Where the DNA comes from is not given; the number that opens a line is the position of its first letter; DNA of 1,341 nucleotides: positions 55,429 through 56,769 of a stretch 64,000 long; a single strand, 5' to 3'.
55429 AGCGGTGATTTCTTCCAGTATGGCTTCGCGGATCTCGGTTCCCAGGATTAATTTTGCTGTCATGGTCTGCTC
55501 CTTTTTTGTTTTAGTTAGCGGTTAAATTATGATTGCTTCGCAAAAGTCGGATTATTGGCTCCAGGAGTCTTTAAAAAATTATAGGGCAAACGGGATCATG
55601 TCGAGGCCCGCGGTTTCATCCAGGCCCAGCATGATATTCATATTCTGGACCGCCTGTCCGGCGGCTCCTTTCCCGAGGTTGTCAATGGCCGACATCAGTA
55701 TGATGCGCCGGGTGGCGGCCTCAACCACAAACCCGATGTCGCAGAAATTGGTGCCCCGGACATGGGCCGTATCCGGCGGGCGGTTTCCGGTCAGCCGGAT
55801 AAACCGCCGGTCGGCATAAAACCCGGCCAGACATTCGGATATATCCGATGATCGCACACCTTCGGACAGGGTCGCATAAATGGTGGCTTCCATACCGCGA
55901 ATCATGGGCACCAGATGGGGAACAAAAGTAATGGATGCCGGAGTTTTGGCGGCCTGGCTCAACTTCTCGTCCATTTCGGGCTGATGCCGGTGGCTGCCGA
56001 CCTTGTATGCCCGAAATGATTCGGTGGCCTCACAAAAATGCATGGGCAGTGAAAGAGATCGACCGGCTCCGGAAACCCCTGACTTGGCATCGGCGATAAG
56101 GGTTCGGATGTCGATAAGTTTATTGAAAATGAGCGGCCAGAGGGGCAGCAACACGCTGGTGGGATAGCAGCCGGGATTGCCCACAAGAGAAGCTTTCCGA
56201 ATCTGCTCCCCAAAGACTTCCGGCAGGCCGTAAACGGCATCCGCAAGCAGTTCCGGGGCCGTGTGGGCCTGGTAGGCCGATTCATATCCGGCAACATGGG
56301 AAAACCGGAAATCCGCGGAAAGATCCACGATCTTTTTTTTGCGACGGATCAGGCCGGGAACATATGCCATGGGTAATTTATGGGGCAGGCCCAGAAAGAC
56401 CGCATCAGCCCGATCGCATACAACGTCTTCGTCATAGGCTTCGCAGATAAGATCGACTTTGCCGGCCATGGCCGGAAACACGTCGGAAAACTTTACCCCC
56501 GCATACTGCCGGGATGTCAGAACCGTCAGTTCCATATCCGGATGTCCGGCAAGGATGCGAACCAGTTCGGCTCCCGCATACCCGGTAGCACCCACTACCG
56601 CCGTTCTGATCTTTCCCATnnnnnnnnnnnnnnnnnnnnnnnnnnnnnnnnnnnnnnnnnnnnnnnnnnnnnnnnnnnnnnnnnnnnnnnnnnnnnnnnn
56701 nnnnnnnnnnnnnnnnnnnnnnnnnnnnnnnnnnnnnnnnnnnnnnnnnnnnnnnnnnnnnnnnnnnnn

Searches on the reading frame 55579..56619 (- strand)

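Call 9: search_protein_families(library=pfam, proteins=[window:55579-56619:-])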
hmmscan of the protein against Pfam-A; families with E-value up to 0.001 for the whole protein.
window:55579-56619:- (346 aa): 3 families
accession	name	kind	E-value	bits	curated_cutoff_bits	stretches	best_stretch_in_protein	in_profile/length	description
PF22698.1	Semialdhyde_dhC_1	-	1e-58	198.3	27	1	151-314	1-165/165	Semialdehyde dehydrogenase, dimerisation domain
PF01118.30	Semialdhyde_dh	-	6.9e-30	104.4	26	1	6-143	2-121/121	Semialdehyde dehydrogenase, NAD binding domain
PF02774.23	Semialdhyde_dhC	-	4.1e-21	76.4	26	1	162-315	3-182/184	Semialdehyde dehydrogenase, dimerisation domain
